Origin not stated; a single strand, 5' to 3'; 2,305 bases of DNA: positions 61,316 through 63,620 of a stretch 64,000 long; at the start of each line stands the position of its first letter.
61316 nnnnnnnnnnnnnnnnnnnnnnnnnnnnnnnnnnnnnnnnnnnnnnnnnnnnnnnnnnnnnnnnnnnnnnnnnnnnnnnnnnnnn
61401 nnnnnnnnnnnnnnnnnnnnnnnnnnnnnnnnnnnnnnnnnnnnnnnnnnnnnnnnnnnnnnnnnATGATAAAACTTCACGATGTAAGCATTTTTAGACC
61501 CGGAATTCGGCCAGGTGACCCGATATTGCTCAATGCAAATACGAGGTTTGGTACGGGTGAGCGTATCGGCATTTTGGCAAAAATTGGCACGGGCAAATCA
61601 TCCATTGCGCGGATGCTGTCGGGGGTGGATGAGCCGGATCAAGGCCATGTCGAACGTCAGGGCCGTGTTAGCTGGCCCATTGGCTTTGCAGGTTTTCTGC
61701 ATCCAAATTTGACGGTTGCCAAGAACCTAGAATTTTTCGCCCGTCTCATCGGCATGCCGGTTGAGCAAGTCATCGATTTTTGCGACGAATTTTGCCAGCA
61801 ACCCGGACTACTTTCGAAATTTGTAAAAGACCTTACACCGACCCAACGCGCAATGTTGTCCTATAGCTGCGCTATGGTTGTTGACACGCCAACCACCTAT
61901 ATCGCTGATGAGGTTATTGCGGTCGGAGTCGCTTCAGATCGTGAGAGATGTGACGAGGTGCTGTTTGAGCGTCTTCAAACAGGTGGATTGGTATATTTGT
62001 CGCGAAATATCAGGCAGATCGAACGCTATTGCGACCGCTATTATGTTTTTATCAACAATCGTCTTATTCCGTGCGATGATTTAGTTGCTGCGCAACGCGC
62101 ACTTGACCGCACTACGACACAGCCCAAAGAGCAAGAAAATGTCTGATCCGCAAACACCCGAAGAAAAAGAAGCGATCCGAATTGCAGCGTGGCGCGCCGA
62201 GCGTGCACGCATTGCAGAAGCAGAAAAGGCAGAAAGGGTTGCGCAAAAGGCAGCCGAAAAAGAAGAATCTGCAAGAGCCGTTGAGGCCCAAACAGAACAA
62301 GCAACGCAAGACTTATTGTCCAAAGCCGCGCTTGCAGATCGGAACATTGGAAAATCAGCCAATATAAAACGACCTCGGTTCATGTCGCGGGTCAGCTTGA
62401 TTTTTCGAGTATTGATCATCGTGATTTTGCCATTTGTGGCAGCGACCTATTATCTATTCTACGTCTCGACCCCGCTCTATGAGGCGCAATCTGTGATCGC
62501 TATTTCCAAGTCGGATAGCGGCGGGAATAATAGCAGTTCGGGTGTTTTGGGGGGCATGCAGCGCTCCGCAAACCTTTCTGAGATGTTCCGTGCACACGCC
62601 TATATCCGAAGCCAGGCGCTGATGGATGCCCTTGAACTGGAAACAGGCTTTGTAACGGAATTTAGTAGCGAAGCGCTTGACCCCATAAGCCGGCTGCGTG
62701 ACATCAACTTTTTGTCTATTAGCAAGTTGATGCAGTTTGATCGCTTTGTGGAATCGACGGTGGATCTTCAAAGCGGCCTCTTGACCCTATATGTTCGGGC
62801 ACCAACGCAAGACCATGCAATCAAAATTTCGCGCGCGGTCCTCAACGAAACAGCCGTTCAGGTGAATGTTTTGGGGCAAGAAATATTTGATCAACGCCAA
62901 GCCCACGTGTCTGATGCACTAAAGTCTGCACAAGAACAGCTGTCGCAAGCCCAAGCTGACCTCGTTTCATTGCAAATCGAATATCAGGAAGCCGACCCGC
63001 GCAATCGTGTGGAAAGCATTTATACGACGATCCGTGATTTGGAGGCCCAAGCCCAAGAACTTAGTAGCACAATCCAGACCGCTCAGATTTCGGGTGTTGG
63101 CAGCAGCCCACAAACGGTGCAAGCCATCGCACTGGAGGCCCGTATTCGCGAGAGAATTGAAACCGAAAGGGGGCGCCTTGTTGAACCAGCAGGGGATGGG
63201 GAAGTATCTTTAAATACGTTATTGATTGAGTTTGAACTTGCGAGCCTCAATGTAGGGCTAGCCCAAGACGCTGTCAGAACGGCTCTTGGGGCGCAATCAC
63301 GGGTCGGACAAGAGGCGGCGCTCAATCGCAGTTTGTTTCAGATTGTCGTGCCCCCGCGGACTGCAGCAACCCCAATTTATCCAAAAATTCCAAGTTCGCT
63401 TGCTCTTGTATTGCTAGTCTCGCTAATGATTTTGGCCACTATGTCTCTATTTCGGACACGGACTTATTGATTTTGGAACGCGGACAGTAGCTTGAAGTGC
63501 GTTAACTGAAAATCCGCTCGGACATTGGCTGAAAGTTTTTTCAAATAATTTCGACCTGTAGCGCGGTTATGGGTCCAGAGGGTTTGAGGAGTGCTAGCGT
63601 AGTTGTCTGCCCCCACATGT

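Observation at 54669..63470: Vi-antigen-like (viaB) capsule operon in a Roseobacter-group bacterium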

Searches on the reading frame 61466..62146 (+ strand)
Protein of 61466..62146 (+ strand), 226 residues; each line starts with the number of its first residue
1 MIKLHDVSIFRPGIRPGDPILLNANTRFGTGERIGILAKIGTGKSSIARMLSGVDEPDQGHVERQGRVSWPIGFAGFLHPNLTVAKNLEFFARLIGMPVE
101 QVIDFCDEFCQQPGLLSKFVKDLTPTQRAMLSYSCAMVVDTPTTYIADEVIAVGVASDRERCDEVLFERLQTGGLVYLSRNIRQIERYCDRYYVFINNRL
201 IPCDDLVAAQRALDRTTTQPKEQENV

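Call 3: search_protein_families(library=pfam, proteins=[window:61466-62146:+], max_evalue=0.01)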
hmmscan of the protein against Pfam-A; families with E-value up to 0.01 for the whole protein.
window:61466-62146:+ (226 aa): 1 family
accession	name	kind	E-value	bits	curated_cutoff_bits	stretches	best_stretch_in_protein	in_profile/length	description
PF00005.33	ABC_tran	-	1.6e-06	29.2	25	1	23-149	3-134/137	ABC transporter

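Call 4: search_protein_families(library=ncbifam, proteins=[window:61466-62146:+], max_evalue=0.01)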
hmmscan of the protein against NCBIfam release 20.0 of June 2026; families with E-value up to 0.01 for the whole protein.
window:61466-62146:+ (226 aa): 68 families (the best 25 are shown)
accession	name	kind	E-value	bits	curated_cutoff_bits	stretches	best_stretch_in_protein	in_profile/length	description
NF011724.0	PRK15177.1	equivalog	1.1e-22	80.6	313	1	26-212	26-211/231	Vi polysaccharide ABC transporter ATP-binding protein VexC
NF010066.0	PRK13546.1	equivalog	1.7e-14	53.8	320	1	30-191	49-212/264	teichoic acids export ABC transporter ATP-binding subunit TagH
TIGR01189.1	ccmA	equivalog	3.9e-10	39.7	131.6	1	15-179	10-183/198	heme ABC exporter ATP-binding protein CcmA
NF010065.0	PRK13545.1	equivalog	4.8e-10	38.7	538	1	27-191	46-212/549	teichoic acids export protein ATP-binding subunit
NF010059.0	PRK13536.1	equivalog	1.3e-09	37.3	549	1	26-197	64-249/342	nodulation factor ABC transporter ATP-binding protein NodI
NF050108.1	galactan_ABC_ATP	equivalog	1.9e-09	37.1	400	1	23-191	47-218/244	galactan export ABC transporter ATP-binding subunit Wzt/RfbE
TIGR01288.1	nodI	equivalog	3.2e-09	36.2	424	1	28-199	27-212/303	nodulation factor ABC transporter ATP-binding protein NodI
NF007739.0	PRK10419.1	subfamily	6.1e-09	35.8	354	1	20-67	27-74/268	nickel ABC transporter ATP-binding protein NikE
TIGR02769.1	nickel_nikE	equivalog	3.3e-08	33.3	332.55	1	19-67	25-73/265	nickel import ATP-binding protein NikE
NF010060.0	PRK13537.1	equivalog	1.2e-07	30.9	521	1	28-201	38-225/314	nodulation factor ABC transporter ATP-binding protein NodI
NF000171.1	ABCF_producer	exception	1.9e-07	29.9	800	1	26-131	370-473/541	TlrC/CarA/OleB/SrmB family ABC-F type ribosomal protection protein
TIGR03375.1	type_I_sec_LssB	subfamily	4.4e-07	28.6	693.1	1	19-63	481-525/696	type I secretion system permease/ATPase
TIGR01188.1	drrA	subfamily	2.3e-06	27.1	312.45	0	80-218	79-220/302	daunorubicin resistance ABC transporter, ATP-binding protein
NF033858.1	ABC2_perm_RbbA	equivalog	3.9e-06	25.1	1050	1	27-166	288-440/909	ribosome-associated ATPase/putative transporter RbbA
NF007253.0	PRK09700.1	equivalog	9e-06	24.5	772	0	117-196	140-219/510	D-allose ABC transporter ATP-binding protein AlsA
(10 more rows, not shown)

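Call 97: search_solved_structures(query=window:61466-62146:+, max_evalue=1e-8)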
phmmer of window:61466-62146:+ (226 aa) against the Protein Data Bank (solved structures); distinct sequences matched with E-value up to 1e-8: 13.
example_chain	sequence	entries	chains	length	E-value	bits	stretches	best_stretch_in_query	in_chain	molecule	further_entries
8tsi_A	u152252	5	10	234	9.4e-24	87.5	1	2-206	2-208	ABC transporter ATP-binding protein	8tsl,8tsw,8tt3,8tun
8tsh_A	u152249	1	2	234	2.5e-23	86.1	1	2-206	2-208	ABC transporter ATP-binding protein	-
6amx_A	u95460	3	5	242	1.3e-19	74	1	10-198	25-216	ABC transporter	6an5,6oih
6m96_A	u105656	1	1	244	3.5e-19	72.6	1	10-198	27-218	ABC transporter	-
8dku_A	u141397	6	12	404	5e-19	72.1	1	10-198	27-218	ABC transporter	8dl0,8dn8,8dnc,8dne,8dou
7k2t_A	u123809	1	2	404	1.3e-18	70.7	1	10-198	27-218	ABC transporter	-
7dd0_A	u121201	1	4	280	3.7e-14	56.1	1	22-192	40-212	Teichoic acids export ATP-binding protein TagH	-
9cfl_B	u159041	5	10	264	8.4e-13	51.7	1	30-192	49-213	Teichoic acids export ATP-binding protein TagH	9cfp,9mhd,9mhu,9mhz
6jbh_A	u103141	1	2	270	1.2e-11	48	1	21-191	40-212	TarH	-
9nlb_E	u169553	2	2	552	2.1e-09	40.6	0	15-88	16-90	Energy-dependent translational throttle protein EttA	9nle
9nl5_E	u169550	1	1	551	2.1e-09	40.6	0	15-88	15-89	EttA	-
4fin_A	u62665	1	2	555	3e-09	40.1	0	15-88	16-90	EttA (YjjK) ABCF family protein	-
3j5s_D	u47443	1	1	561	3.1e-09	40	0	15-88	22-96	Energy-dependent translational throttle A (EttA)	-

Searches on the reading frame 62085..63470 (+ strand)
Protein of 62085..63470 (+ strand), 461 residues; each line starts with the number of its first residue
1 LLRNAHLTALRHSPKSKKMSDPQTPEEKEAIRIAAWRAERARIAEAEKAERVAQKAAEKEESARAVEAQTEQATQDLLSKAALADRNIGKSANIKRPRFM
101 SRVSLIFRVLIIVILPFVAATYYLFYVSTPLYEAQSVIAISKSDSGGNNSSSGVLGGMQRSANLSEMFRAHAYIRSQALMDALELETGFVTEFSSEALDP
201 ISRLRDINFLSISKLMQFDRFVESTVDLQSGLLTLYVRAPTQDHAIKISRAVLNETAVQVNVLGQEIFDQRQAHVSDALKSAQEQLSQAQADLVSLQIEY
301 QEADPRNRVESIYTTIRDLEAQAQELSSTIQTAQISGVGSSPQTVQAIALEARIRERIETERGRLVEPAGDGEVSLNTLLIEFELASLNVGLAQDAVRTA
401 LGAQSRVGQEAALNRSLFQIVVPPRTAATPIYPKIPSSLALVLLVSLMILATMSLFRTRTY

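Call 3: search_protein_families(library=pfam, proteins=[window:62085-63470:+], max_evalue=0.01)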
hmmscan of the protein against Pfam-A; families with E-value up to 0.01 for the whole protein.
window:62085-63470:+ (461 aa): 1 family
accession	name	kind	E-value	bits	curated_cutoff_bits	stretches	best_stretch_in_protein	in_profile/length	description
PF02706.20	Wzz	-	0.0053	17.5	25.5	0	109-181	19-85/91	Chain length determinant protein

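Call 4: search_protein_families(library=ncbifam, proteins=[window:62085-63470:+], max_evalue=0.01)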
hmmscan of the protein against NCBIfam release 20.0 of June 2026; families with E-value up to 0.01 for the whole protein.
window:62085-63470:+ (461 aa): 2 families
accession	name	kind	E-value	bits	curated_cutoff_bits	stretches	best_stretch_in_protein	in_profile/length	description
TIGR01010.1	BexC_CtrB_KpsE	subfamily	3.2e-35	121.9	437.5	1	108-455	6-352/362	polysaccharide export inner-membrane protein, BexC/CtrB/KpsE family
NF011725.0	PRK15178.1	equivalog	1.8e-26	93.2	905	1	30-450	4-421/434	Vi polysaccharide ABC transporter inner membrane protein VexD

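Call 10: find_encoding_contigs(protein=window:62085-63470:+, flank=10000, max_places=6)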
Protein window:62085-63470:+ (461 aa): no gene with exactly this product is on record in the collection.

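Call 95: search_solved_structures(query=window:62139-63470:+, max_evalue=0.01)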
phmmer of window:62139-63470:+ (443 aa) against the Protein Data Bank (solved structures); distinct sequences matched with E-value up to 0.01: 1.
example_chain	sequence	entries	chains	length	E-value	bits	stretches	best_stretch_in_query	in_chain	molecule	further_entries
8tsh_E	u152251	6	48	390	1.1e-23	87.3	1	90-438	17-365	Capsular biosynthesis protein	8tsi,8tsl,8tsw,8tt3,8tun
